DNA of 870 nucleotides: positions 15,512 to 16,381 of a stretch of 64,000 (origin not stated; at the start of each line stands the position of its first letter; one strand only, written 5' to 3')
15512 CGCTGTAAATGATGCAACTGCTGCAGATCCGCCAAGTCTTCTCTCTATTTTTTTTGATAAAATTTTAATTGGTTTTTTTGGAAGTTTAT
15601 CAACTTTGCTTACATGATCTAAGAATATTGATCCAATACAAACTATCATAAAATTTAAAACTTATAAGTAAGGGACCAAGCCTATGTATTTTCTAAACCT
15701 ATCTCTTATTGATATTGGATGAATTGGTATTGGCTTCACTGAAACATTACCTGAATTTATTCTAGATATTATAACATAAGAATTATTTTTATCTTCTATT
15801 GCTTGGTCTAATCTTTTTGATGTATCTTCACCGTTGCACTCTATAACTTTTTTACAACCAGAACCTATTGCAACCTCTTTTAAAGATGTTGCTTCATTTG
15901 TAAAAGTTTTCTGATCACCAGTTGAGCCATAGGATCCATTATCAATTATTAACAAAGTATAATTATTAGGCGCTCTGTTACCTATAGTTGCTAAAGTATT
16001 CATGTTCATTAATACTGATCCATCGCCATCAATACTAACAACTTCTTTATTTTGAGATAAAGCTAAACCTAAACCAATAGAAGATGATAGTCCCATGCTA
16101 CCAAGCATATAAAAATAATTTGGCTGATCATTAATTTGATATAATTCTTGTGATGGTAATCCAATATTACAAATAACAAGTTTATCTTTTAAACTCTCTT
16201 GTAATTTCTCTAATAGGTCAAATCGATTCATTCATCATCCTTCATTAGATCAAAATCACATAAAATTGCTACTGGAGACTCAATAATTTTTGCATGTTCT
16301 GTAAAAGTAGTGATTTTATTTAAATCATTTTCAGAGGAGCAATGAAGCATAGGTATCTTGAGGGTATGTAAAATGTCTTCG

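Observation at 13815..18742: ComDE-type split ThDP decarboxylase wired into a sugar-style operon: possible sulfonated-carbon route feeding Xsc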

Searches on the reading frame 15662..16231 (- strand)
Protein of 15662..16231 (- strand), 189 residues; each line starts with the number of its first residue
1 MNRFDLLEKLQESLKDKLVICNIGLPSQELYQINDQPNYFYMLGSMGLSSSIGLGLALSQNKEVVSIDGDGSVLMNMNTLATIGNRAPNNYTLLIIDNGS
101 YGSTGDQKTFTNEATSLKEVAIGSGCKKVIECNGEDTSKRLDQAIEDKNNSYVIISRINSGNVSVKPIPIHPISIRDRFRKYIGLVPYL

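Call 3: search_protein_families(library=pfam, proteins=[window:15662-16231:-])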
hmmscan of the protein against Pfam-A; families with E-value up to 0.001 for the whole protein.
window:15662-16231:- (189 aa): 1 family
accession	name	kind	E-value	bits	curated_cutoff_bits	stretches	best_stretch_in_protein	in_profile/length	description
PF02775.26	TPP_enzyme_C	-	3.1e-18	66.5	21.9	1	29-153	11-149/151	Thiamine pyrophosphate enzyme, C-terminal TPP binding domain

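Call 4: search_protein_families(library=ncbifam, proteins=[window:15662-16231:-])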
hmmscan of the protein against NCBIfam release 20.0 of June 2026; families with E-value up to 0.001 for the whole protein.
window:15662-16231:- (189 aa): 22 families
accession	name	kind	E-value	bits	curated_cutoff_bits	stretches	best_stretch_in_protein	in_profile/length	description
TIGR03846.1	sulfopy_beta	equivalog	3.3e-66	222.7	221.5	1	3-183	1-181/182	sulfopyruvate decarboxylase subunit beta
TIGR03297.1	Ppyr-DeCO2ase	equivalog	2.2e-38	132.2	312.5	1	2-183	172-360/360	phosphonopyruvate decarboxylase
NF004813.0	PRK06163.1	equivalog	1.6e-37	129.2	240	1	1-185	13-198/202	hypothetical protein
NF006524.0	PRK08978.1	equivalog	5.9e-08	31.4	738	1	42-113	399-471/548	acetolactate synthase 2 catalytic subunit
NF004710.0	PRK06048.1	equivalog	8.2e-07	27.8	976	1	6-114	371-485/561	acetolactate synthase large subunit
TIGR00118.1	acolac_lg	equivalog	1e-06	27.5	538.35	1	43-137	409-505/557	biosynthetic-type acetolactate synthase large subunit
NF006016.1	PRK08155.1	equivalog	1.1e-06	27.4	870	1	43-110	408-476/554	acetolactate synthase large subunit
NF006203.0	PRK08327.1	equivalog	3e-06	26.1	456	1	7-104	393-494/571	thiamine pyrophosphate-requiring protein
NF005651.0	PRK07418.1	subfamily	6e-06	24.7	942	1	43-123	434-515/617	acetolactate synthase large subunit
NF006319.0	PRK08527.1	equivalog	9.9e-06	24.2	905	1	43-133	414-505/565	acetolactate synthase large subunit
NF004919.0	PRK06276.1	equivalog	1.2e-05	23.9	866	1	43-121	414-493/582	acetolactate synthase large subunit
NF006052.0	PRK08199.1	subfamily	1.7e-05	23.3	539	1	44-103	415-474/559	thiamine pyrophosphate protein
NF005470.0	PRK07064.1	equivalog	2.9e-05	23.3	495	1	44-103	407-466/552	thiamine pyrophosphate-binding protein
TIGR04377.1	myo_inos_iolD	equivalog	3.3e-05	22.7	715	1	8-106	398-502/616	3D-(3,5/4)-trihydroxycyclohexane-1,2-dione acylhydrolase (decyclizing)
NF005039.0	PRK06456.1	equivalog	9.6e-05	21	868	1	44-86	421-464/572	acetolactate synthase large subunit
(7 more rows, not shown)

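Call 21: find_homologous_proteins(query=window:15662-16231:-, max_evalue=1e-10)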
Query window:15662-16231:- (189 aa): 5880 proteins with E <= 1e-10 among 5979 candidates; the best 120 are listed.
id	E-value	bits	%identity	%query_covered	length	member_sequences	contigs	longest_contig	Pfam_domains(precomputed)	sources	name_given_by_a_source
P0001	3.0e-115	400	98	100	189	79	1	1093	PF02775.27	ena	-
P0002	1.8e-111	388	94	100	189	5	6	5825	PF02775.27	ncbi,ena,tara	tara:strand:- start:168 stop:737 length:570 start_codon:yes stop_codon:yes gene_type:complete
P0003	1.8e-108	378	91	100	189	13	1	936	PF02775.27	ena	-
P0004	8.1e-97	340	79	100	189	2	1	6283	PF02775.27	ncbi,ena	-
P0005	1.1e-96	340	80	100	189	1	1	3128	PF02775.27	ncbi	-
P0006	3.8e-96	338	80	100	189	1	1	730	PF02775.27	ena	-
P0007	4.3e-96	338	81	100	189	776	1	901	PF02775.27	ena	-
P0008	4.4e-96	338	82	100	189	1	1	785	PF02775.27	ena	-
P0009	5.0e-96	338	81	100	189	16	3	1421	PF02775.27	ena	-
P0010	5.6e-96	338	81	100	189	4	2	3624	PF02775.27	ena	-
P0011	8.0e-96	337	81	100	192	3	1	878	PF02775.27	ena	-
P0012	2.0e-95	336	78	100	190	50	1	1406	PF02775.27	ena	-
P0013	2.7e-95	335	78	100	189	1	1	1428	PF02775.27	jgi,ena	-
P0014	3.3e-95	335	81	100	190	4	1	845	PF02775.27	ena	-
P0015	4.1e-95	335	81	100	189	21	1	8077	PF02775.27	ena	-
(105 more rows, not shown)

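Call 23: find_related_loci(query=window:15662-16231:-, collection=genome_contigs, flank=10000)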
Query window:15662-16231:- (189 aa) in genome_contigs; peptide patterns used: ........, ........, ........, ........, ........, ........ (x = any residue, [..] = any of these).
171 stretches matched a pattern; 85 encode a relative of the query (tblastn E <= 1e-3); the best 80 are kept; 80 distinct loci.
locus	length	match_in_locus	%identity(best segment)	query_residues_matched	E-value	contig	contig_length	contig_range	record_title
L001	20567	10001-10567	81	1-189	3e-104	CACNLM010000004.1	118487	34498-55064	MAG: uncultured Alphaproteobacteria bacterium isolate AG-893-F05 genome assembly, contig: AG-893-F05_NODE_4, whole genom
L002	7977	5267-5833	82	1-189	3e-104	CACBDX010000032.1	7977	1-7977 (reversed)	uncultured Alphaproteobacteria bacterium isolate AG-899-F03 genome assembly, contig: AG-899-F03_NODE_32, whole genome sh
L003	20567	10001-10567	81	1-189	9e-104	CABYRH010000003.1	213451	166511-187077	MAG: uncultured Alphaproteobacteria bacterium isolate AG-894-N13 genome assembly, contig: AG-894-N13_NODE_3, whole genom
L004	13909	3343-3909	82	1-189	6e-104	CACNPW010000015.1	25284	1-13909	MAG: uncultured Alphaproteobacteria bacterium isolate AG-893-K02 genome assembly, contig: AG-893-K02_NODE_15, whole geno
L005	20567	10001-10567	82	1-189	6e-104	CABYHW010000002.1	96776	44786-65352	MAG: uncultured Alphaproteobacteria bacterium isolate AG-894-D03 genome assembly, contig: AG-894-D03_NODE_2, whole genom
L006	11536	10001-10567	81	1-189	1e-103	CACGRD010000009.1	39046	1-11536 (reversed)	uncultured Alphaproteobacteria bacterium isolate AG-426-A05 genome assembly, contig: AG-426-A05_NODE_9, whole genome sho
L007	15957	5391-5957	81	1-189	1e-103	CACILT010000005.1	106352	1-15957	uncultured Alphaproteobacteria bacterium isolate AG-913-F06 genome assembly, contig: AG-913-F06_NODE_5, whole genome sho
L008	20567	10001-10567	82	1-189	3e-103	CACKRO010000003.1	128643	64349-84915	MAG: uncultured Alphaproteobacteria bacterium isolate AG-457-D17 genome assembly, contig: AG-457-D17_NODE_3, whole genom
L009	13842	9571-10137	81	1-189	3e-103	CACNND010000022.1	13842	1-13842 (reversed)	MAG: uncultured Alphaproteobacteria bacterium isolate AG-893-G20 genome assembly, contig: AG-893-G20_NODE_22, whole geno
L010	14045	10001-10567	81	1-189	4e-103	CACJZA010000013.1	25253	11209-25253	uncultured Alphaproteobacteria bacterium isolate AG-916-I08 genome assembly, contig: AG-916-I08_NODE_13, whole genome sh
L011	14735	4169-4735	81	1-189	7e-103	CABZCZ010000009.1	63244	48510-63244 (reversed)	MAG: uncultured Alphaproteobacteria bacterium isolate AG-337-D08 genome assembly, contig: AG-337-D08_NODE_9, whole genom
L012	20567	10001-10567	80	1-189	5e-103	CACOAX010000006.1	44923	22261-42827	MAG: uncultured Alphaproteobacteria bacterium isolate AH-287-M11 genome assembly, contig: AH-287-M11_NODE_6, whole genom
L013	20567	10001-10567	80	1-189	8e-103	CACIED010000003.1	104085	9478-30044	uncultured Alphaproteobacteria bacterium isolate AG-913-B05 genome assembly, contig: AG-913-B05_NODE_3, whole genome sho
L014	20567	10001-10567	80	1-189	2e-102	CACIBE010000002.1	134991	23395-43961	uncultured Alphaproteobacteria bacterium isolate AG-912-N10 genome assembly, contig: AG-912-N10_NODE_2, whole genome sho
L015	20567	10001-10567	81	1-189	2e-102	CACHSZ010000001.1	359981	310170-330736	uncultured Alphaproteobacteria bacterium isolate AG-912-F03 genome assembly, contig: AG-912-F03_NODE_1, whole genome sho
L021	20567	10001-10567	80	1-189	4e-102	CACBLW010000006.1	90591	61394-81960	uncultured Alphaproteobacteria bacterium isolate AG-899-M17 genome assembly, contig: AG-899-M17_NODE_6, whole genome sho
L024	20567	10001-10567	80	1-189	3e-102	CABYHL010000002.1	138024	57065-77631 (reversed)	MAG: uncultured Alphaproteobacteria bacterium isolate AG-894-D19 genome assembly, contig: AG-894-D19_NODE_2, whole genom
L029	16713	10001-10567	80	1-189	6e-102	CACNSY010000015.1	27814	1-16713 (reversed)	MAG: uncultured Alphaproteobacteria bacterium isolate AG-893-M20 genome assembly, contig: AG-893-M20_NODE_15, whole geno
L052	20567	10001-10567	79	1-189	6e-101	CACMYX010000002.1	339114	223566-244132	MAG: uncultured Alphaproteobacteria bacterium isolate AG-892-I02 genome assembly, contig: AG-892-I02_NODE_2, whole genom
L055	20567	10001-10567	79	1-189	8e-101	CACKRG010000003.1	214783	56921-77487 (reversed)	MAG: uncultured Alphaproteobacteria bacterium isolate AG-916-I19 genome assembly, contig: AG-916-I19_NODE_3, whole genom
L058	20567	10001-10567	78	1-189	5e-100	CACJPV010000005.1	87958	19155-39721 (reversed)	MAG: uncultured Alphaproteobacteria bacterium isolate AG-447-L18 genome assembly, contig: AG-447-L18_NODE_5, whole genom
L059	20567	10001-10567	79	1-189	1e-99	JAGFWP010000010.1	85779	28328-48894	MAG: Pelagibacteraceae bacterium isolate V_ETNP_2014_S06_SV63_150m_MAG_01 V_ETNP_2014_S06_SV63_150m_MAG_01--10, whole ge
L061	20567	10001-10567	78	1-189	1e-98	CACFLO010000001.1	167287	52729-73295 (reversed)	uncultured Alphaproteobacteria bacterium isolate AG-414-A22 genome assembly, contig: AG-414-A22_NODE_1, whole genome sho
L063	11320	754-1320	77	1-189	2e-98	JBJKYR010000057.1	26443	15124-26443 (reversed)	MAG: Alphaproteobacteria bacterium isolate LRMED-199 HIMB59-LRMED-199-C6237, whole genome shotgun sequence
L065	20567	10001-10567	77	1-189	3e-98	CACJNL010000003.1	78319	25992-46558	uncultured Alphaproteobacteria bacterium isolate AG-447-J18 genome assembly, contig: AG-447-J18_NODE_3, whole genome sho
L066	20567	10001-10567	77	1-189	2e-97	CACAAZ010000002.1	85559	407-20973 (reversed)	uncultured Alphaproteobacteria bacterium isolate AG-897-D18 genome assembly, contig: AG-897-D18_NODE_2, whole genome sho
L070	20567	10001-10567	76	1-189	3e-97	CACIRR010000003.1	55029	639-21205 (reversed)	uncultured Alphaproteobacteria bacterium isolate AG-439-A19 genome assembly, contig: AG-439-A19_NODE_3, whole genome sho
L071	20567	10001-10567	77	1-189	4e-97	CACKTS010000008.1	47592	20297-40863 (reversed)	uncultured Alphaproteobacteria bacterium isolate AG-457-I08 genome assembly, contig: AG-457-I08_NODE_8, whole genome sho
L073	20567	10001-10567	77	1-189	4e-97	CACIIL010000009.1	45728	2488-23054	uncultured Alphaproteobacteria bacterium isolate AG-435-K07 genome assembly, contig: AG-435-K07_NODE_9, whole genome sho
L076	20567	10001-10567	77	1-189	5e-97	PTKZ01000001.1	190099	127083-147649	MAG: Alphaproteobacteria bacterium MarineAlpha5_Bin5 CFH15_1, whole genome shotgun sequence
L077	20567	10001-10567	75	1-189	2e-96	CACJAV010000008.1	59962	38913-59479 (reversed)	MAG: uncultured Alphaproteobacteria bacterium isolate AG-447-A02 genome assembly, contig: AG-447-A02_NODE_8, whole genom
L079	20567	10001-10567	75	1-189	3e-96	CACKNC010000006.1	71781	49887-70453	MAG: uncultured Alphaproteobacteria bacterium isolate AG-457-A08 genome assembly, contig: AG-457-A08_NODE_6, whole genom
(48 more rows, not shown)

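Call 30: search_protein_families(library=pfam, proteins=[L003:18061-19335:+, L003:19347-20039:+, L001:14939-15838:+, L059:7044-9458:+, L059:16059-17078:+, L059:18138-19100:+, L059:19162-20196:-, L076:6253-7164:+, L076:7161-8399:+, L055:10585-11769:-], max_evalue=0.00001)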
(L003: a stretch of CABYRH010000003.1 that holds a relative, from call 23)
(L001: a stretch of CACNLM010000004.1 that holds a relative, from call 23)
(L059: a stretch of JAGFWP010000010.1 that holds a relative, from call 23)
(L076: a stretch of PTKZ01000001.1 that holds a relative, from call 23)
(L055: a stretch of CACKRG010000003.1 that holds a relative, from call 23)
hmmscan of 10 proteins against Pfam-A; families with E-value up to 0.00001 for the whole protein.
L003:18061-19335:+ (424 aa): 4 families
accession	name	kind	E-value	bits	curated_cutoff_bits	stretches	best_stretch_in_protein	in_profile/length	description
PF00884.28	Sulfatase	-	1.5e-35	123.5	25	1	4-277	1-300/301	Sulfatase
PF16347.10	SGSH_C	-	3.2e-22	79.8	29.3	1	233-331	8-110/154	N-sulphoglucosamine sulphohydrolase, C-terminal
PF01663.27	Phosphodiest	-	1.5e-07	31.8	23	0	189-227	183-221/342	Type I phosphodiesterase / nucleotide pyrophosphatase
PF02995.22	DUF229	-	1.6e-06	27.5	25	0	194-251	310-369/496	Protein of unknown function (DUF229)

L003:19347-20039:+ (230 aa): 1 family
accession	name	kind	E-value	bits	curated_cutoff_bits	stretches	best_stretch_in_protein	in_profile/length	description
PF03781.23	FGE-sulfatase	-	3e-34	119.3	23.3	1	31-226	25-254/255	Sulfatase-modifying factor enzyme 1-like domain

L001:14939-15838:+ (299 aa): 1 family
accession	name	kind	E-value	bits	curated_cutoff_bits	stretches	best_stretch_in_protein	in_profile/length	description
PF12715.13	Abhydrolase_7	-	4.3e-07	29.9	21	0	6-72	55-121/388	Abhydrolase family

L059:7044-9458:+ (804 aa): 3 families
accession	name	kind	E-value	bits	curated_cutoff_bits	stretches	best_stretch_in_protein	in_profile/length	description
PF01055.32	Glyco_hydro_31_2nd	-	5.3e-78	263.1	23.5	1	262-601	1-328/328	Glycosyl hydrolases family 31 TIM-barrel domain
PF13802.12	Gal_mutarotas_2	-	2.9e-21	77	27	1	27-217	2-184/184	Glycosyl hydrolase 31 N-terminal galactose mutarotase-like domain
PF21365.3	Glyco_hydro_31_3rd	-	9.8e-20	71.3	24.4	1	609-696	1-87/87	Glycosyl hydrolase family 31 C-terminal domain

L059:16059-17078:+ (339 aa): 1 family
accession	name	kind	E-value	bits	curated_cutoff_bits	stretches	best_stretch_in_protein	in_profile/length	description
PF00274.25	Glycolytic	-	5.4e-130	433.7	22.2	1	3-332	1-332/349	Fructose-bisphosphate aldolase class-I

L059:18138-19100:+ (320 aa): 1 family
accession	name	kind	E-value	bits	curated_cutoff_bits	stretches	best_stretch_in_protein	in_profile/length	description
PF00248.27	Aldo_ket_red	-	2e-37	129.3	24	1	20-317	12-287/291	Aldo/keto reductase family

L059:19162-20196:- (344 aa): 3 families
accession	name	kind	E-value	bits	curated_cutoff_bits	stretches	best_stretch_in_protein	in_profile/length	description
PF13377.12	Peripla_BP_3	-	8.7e-20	71.9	26.5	1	178-338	1-166/167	Periplasmic binding protein-like domain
PF00356.27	LacI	-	1.8e-11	44.1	27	1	11-55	2-46/46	Bacterial regulatory proteins, lacI family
PF01381.28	HTH_3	-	1.6e-07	31.6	23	1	7-55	8-53/55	Helix-turn-helix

L076:6253-7164:+ (303 aa): 1 family
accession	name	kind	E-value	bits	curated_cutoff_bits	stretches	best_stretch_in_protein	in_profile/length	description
PF00528.27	BPD_transp_1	-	7.5e-09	36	26.4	1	91-290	19-175/184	Binding-protein-dependent transport system inner membrane component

L076:7161-8399:+ (412 aa): 1 family
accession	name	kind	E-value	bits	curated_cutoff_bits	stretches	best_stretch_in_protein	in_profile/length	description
PF00528.27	BPD_transp_1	-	2.9e-15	56.9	26.4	1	93-282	2-181/184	Binding-protein-dependent transport system inner membrane component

L055:10585-11769:- (394 aa): 1 family
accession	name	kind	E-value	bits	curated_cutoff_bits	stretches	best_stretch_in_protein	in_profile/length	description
PF03786.19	UxuA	-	3.8e-112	375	23.7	1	1-393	1-350/352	D-mannonate dehydratase (UxuA)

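Call 32: find_encoding_contigs(protein=window:15662-16231:-, flank=10000, max_places=6)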
Protein window:15662-16231:- (189 aa): 10 contigs read that carry it; 6 places shown.
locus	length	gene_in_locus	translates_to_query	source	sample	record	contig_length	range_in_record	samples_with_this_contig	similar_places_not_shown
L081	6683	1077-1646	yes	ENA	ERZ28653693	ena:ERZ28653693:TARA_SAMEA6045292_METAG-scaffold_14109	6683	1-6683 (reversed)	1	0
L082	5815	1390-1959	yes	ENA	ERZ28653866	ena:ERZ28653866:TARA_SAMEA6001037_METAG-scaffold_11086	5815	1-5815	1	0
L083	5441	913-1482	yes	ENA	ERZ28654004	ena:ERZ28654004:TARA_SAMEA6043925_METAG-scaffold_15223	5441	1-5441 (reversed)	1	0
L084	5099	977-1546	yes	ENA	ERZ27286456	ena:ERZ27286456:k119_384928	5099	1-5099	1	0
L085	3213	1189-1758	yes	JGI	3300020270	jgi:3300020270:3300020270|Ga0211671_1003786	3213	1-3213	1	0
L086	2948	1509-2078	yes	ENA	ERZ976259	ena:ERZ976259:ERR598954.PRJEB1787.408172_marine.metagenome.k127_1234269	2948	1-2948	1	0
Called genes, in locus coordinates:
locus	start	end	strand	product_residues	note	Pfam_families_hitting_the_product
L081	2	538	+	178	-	?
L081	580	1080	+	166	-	PF02776:TPP_enzyme_N (weak)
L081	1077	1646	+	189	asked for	PF02775:TPP_enzyme_C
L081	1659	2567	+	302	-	PF00294:PfkB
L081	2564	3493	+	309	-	PF00389:2-Hacid_dh, PF02826:2-Hacid_dh_C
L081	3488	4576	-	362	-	PF01408:GFO_IDH_MocA, PF22725:GFO_IDH_MocA_C3, PF02894:GFO_IDH_MocA_C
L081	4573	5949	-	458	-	PF02952:Fucose_iso_C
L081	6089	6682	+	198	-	?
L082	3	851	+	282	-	?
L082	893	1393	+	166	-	PF02776:TPP_enzyme_N (weak)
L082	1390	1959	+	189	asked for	PF02775:TPP_enzyme_C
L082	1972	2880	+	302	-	PF00294:PfkB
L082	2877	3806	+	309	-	PF00389:2-Hacid_dh, PF02826:2-Hacid_dh_C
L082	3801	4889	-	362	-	PF01408:GFO_IDH_MocA, PF22725:GFO_IDH_MocA_C3, PF02894:GFO_IDH_MocA_C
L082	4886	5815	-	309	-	?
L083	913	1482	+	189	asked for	PF02775:TPP_enzyme_C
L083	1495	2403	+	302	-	PF00294:PfkB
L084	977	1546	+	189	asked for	PF02775:TPP_enzyme_C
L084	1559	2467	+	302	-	PF00294:PfkB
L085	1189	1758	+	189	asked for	PF02775:TPP_enzyme_C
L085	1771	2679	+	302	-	PF00294:PfkB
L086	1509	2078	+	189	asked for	PF02775:TPP_enzyme_C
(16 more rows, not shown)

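Call 46: search_solved_structures(query=window:15662-16231:-, max_evalue=0.001)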
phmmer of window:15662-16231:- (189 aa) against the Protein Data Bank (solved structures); distinct sequences matched with E-value up to 0.001: 2.
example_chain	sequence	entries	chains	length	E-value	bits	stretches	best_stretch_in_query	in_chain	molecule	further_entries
9iz3_B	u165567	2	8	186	3.7e-23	85.6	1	1-137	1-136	Putative phosphonopyruvate decarboxylase beta subunit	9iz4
9u8q_G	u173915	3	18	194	3.1e-10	43.5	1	4-106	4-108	Thiamine pyrophosphate enzyme TPP-binding domain-containing protein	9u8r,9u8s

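Call 51: search_protein_families(library=pfam, proteins=[L024:5428-6417:+, L029:6434-7492:+, L052:2-1048:-, L077:14881-15900:-, L021:19853-20566:+, L063:1352-2356:+, L004:12087-13907:+, L066:18947-19840:+, L059:780-1832:+, L059:17085-18131:+], max_evalue=0.00001)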
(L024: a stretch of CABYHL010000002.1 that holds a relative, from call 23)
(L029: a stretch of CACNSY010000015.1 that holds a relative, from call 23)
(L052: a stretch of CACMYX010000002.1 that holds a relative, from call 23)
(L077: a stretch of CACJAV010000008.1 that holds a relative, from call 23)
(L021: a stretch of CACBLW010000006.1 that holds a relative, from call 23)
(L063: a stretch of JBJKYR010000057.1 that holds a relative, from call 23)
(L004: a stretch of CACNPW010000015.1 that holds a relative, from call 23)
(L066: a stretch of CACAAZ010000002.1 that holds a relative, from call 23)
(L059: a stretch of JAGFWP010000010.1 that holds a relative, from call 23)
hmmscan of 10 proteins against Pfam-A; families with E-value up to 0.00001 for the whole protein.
L024:5428-6417:+ (329 aa): 3 families
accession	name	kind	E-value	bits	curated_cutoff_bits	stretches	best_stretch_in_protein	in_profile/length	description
PF22725.1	GFO_IDH_MocA_C3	-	5.7e-23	81.7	27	1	129-253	1-123/124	GFO/IDH/MocA C-terminal domain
PF01408.29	GFO_IDH_MocA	-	1.3e-19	71.5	24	1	3-121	2-120/120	Oxidoreductase family, NAD-binding Rossmann fold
PF02894.22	GFO_IDH_MocA_C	-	6.7e-14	52.6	22.9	1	133-329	1-218/218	Oxidoreductase family, C-terminal alpha/beta domain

L029:6434-7492:+ (352 aa): 3 families
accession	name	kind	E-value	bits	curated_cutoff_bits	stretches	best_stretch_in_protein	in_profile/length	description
PF01408.29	GFO_IDH_MocA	-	3.1e-24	86.4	24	1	4-121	1-118/120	Oxidoreductase family, NAD-binding Rossmann fold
PF22725.1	GFO_IDH_MocA_C3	-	1.1e-16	61.4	27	1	137-269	9-120/124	GFO/IDH/MocA C-terminal domain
PF02894.22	GFO_IDH_MocA_C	-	1.2e-14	55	22.9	1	140-347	8-214/218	Oxidoreductase family, C-terminal alpha/beta domain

L052:2-1048:- (349 aa): 2 families
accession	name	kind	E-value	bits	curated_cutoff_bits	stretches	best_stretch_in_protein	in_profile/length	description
PF00884.28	Sulfatase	-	1.5e-44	152.9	25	1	8-348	3-274/301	Sulfatase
PF01663.27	Phosphodiest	-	5.3e-11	43.1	23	1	8-320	1-220/342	Type I phosphodiesterase / nucleotide pyrophosphatase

L077:14881-15900:- (339 aa): 1 family
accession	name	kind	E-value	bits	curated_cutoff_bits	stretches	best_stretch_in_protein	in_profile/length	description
PF01791.15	DeoC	-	4.5e-26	92.3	23.8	1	24-278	3-228/229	DeoC/LacD family aldolase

L021:19853-20566:+ (238 aa): 1 family
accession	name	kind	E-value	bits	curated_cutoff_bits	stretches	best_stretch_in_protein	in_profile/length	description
PF13802.12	Gal_mutarotas_2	-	1.6e-23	84.4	27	1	29-201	4-184/184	Glycosyl hydrolase 31 N-terminal galactose mutarotase-like domain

L063:1352-2356:+ (334 aa): 1 family
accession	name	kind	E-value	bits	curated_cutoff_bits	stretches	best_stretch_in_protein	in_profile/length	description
PF00248.27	Aldo_ket_red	-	1.1e-40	140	24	1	16-324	2-289/291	Aldo/keto reductase family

L004:12087-13907:+ (607 aa): 0 families

L066:18947-19840:+ (297 aa): 1 family
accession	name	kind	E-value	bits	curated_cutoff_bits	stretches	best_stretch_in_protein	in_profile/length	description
PF00892.27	EamA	-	3.4e-13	50.5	28.2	1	9-143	3-134/135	EamA-like transporter family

L059:780-1832:+ (350 aa): 2 families
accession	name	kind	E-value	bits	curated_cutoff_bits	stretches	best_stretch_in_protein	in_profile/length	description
PF07479.19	NAD_Gly3P_dh_C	-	3.6e-21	76.3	25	1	193-339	1-133/142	NAD-dependent glycerol-3-phosphate dehydrogenase C-terminus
PF01210.29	NAD_Gly3P_dh_N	-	9.1e-14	52.2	23.1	1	5-172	1-156/158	NAD-dependent glycerol-3-phosphate dehydrogenase N-terminus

L059:17085-18131:+ (348 aa): 3 families
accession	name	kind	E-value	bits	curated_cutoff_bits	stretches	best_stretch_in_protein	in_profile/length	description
PF01408.29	GFO_IDH_MocA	-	1.3e-26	94.1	24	1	4-125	1-120/120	Oxidoreductase family, NAD-binding Rossmann fold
PF22725.1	GFO_IDH_MocA_C3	-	5.5e-17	62.4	27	1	134-258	2-124/124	GFO/IDH/MocA C-terminal domain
PF02894.22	GFO_IDH_MocA_C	-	4.1e-09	37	22.9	1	138-277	2-143/218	Oxidoreductase family, C-terminal alpha/beta domain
